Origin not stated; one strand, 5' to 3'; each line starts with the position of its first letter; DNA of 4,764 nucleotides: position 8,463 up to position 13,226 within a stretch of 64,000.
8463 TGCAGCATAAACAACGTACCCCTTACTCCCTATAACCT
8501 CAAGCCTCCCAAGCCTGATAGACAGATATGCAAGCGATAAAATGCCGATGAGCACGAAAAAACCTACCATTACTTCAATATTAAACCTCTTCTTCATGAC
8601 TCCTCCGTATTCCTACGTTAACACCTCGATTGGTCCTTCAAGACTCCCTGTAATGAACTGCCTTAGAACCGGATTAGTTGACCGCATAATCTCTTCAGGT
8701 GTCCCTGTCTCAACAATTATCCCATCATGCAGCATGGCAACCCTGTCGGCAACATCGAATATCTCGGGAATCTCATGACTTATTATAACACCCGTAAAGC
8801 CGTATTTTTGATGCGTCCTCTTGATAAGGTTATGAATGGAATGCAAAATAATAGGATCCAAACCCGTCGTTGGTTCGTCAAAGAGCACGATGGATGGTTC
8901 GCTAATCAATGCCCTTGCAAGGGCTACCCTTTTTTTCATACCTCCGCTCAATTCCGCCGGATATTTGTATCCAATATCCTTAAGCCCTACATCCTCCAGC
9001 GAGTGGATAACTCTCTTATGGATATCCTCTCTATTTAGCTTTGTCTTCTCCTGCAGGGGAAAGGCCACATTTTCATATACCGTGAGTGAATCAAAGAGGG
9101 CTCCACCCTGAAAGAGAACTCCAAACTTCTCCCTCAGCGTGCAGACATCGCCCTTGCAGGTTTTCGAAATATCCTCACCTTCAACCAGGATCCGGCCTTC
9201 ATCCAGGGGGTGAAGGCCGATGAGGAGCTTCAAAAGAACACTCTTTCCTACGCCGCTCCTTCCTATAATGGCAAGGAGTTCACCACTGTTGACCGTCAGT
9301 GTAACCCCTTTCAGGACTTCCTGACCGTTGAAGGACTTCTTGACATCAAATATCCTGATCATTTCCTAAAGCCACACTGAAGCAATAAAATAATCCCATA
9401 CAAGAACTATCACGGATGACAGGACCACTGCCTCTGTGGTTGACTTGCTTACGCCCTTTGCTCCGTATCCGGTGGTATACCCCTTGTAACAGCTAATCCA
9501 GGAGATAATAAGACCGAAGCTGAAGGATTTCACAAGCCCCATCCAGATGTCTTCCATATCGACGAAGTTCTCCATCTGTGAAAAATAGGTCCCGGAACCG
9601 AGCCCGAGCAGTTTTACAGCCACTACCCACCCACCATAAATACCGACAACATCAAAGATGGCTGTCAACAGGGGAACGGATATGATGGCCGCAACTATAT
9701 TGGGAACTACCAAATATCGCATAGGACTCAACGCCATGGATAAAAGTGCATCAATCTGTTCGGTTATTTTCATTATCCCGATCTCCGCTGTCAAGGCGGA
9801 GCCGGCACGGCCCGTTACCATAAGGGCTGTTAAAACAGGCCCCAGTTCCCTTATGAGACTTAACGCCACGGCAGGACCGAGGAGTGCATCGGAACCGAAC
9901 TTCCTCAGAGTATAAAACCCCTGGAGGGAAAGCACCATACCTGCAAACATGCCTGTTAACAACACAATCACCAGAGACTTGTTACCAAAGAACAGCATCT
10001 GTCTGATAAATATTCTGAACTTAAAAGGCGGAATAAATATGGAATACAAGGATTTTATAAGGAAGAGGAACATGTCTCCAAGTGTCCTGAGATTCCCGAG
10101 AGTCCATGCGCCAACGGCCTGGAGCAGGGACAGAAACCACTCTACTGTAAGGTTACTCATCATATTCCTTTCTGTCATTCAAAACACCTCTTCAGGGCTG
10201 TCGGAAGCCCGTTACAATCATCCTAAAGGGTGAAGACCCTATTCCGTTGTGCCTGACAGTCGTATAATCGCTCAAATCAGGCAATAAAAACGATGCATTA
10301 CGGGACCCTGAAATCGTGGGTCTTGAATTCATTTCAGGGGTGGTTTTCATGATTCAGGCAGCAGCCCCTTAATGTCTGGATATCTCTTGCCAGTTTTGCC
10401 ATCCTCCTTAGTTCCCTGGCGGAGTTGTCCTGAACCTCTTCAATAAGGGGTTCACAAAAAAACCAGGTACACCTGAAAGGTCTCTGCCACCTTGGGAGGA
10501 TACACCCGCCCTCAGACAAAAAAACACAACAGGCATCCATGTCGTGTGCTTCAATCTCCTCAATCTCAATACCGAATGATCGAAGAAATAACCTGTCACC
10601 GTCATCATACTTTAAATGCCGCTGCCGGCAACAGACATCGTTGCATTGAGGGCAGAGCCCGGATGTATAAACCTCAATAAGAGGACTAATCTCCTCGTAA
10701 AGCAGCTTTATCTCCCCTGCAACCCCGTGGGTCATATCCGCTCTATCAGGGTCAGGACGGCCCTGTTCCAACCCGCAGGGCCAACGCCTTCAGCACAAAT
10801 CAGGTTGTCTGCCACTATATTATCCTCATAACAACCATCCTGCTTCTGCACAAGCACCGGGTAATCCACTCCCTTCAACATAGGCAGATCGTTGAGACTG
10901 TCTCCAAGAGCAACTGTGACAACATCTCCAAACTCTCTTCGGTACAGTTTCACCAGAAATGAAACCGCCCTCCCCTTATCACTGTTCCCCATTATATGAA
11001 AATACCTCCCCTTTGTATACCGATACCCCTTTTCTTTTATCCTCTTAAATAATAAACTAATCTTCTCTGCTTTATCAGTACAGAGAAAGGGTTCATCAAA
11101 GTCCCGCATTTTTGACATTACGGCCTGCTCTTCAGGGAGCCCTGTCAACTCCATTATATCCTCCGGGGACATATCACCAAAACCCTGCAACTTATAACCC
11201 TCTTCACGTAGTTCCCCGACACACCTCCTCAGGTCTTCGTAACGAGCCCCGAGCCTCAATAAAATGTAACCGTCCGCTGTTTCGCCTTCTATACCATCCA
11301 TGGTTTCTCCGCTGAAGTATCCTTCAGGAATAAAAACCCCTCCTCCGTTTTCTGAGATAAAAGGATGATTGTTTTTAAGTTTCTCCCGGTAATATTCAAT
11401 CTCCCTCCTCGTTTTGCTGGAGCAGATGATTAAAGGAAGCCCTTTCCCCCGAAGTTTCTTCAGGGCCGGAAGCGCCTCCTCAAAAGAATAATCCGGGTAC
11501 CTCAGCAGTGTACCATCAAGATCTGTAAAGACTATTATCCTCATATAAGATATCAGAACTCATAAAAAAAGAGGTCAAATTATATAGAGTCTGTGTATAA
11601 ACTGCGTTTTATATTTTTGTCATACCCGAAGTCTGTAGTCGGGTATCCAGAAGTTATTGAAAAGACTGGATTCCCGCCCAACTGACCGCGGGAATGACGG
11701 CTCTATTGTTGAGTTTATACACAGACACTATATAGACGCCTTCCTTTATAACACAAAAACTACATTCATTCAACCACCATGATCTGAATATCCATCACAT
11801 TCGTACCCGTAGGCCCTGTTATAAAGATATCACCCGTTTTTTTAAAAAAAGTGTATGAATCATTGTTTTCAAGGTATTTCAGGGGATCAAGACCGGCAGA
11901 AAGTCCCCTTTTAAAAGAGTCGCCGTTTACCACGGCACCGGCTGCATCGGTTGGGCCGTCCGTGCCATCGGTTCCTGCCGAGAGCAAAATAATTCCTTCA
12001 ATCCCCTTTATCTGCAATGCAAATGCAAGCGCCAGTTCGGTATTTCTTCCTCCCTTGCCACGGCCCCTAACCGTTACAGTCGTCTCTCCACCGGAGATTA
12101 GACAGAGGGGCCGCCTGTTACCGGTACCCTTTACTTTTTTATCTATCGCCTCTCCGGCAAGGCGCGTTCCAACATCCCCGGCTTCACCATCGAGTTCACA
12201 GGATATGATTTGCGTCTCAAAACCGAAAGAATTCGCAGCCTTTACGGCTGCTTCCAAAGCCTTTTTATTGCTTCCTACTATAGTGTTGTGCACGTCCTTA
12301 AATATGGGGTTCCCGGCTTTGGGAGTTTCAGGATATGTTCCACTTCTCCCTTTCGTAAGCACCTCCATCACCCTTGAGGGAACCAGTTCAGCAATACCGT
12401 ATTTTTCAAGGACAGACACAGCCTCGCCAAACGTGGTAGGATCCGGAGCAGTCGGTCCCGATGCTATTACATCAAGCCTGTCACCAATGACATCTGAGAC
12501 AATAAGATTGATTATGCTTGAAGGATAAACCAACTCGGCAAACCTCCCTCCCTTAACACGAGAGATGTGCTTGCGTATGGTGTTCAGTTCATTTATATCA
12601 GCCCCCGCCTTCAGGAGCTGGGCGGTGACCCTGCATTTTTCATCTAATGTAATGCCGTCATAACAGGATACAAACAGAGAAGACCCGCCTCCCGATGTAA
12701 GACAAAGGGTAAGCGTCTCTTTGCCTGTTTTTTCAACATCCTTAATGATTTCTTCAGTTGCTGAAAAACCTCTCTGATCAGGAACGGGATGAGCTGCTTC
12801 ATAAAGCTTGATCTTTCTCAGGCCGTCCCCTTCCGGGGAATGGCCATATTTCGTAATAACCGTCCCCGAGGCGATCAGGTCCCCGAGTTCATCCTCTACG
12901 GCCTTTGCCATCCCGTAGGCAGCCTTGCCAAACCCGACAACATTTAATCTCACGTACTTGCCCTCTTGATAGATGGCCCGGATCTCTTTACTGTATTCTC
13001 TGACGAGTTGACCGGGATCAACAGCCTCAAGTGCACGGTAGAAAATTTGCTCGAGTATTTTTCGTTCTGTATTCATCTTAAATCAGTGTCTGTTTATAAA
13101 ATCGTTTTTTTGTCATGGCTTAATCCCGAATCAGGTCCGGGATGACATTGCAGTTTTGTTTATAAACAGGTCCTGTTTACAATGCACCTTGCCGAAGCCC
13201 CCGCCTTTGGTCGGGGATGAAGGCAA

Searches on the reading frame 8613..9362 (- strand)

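Call 28: search_protein_families(library=pfam, proteins=[window:8613-9362:-], max_evalue=0.00001)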
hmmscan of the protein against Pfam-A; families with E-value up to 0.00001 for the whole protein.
window:8613-9362:- (249 aa): 2 families
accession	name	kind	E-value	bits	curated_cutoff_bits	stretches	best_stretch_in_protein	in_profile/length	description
PF00005.33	ABC_tran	-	6.8e-35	121.1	25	1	17-166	1-137/137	ABC transporter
PF13304.12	AAA_21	-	7.7e-11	43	27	1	100-195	214-296/304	AAA domain, putative AbiEii toxin, Type IV TA system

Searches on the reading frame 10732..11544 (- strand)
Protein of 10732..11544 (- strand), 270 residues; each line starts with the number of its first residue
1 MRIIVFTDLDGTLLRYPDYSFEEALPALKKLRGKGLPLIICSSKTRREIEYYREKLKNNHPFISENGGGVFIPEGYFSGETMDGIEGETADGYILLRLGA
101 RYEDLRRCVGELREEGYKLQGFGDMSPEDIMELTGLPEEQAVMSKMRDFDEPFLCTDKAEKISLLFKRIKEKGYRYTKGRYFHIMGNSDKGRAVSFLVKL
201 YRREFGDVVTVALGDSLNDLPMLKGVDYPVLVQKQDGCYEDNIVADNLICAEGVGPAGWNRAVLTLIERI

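Call 28: search_protein_families(library=pfam, proteins=[window:10732-11544:-], max_evalue=0.00001)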
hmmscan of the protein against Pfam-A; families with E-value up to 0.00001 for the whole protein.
window:10732-11544:- (270 aa): 2 families
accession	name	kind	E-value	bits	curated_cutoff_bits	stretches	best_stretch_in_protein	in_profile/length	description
PF08282.18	Hydrolase_3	-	6.8e-20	72.3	20.9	2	5-70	1-66/255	haloacid dehalogenase-like hydrolase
PF12710.13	HAD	-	1.3e-06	29.5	27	0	173-224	137-189/189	haloacid dehalogenase-like hydrolase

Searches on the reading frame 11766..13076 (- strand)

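Call 28: search_protein_families(library=pfam, proteins=[window:11766-13076:-], max_evalue=0.00001)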
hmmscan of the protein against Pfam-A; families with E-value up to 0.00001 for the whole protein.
window:11766-13076:- (436 aa): 2 families
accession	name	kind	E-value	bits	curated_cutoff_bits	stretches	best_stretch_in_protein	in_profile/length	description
PF13660.11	DUF4147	-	1.3e-80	270.7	23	1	8-240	2-233/234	Domain of unknown function (DUF4147)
PF05161.18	MOFRL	-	2.6e-42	143.7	28.3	1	324-429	1-106/106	MOFRL family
